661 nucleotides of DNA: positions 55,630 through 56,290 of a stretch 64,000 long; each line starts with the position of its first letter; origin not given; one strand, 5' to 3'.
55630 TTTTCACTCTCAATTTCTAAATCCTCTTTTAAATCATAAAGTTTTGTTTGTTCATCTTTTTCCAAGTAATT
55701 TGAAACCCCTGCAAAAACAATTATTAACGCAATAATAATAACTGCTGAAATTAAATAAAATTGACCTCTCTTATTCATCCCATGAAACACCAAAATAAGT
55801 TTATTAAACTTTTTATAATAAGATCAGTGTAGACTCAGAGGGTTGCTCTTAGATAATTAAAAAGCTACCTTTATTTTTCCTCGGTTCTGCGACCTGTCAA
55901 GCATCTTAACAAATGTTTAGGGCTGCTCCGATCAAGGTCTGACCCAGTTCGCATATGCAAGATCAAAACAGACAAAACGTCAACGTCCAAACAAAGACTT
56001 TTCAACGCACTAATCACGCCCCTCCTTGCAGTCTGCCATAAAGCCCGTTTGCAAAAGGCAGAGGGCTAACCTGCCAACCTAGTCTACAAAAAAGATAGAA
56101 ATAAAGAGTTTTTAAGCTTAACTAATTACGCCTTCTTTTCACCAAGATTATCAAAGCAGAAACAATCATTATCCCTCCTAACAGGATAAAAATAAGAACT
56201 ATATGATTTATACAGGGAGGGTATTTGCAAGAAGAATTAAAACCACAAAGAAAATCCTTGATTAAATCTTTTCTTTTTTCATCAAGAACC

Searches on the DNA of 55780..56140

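Call 72: search_rna_families(source=window, start=55780, end=56140, threshold=evalue, max_evalue=1)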
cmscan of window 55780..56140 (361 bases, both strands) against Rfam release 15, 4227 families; matches with E-value up to 1: 1.
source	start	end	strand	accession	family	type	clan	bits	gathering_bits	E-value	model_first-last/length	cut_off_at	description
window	55827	56089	-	RF01857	Archaea_SRP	Gene;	CL00003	75.4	96.5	2.9e-17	1-317/317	no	Archaeal signal recognition particle RNA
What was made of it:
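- The island at 55827-56089 is an SRP RNA (call 72).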
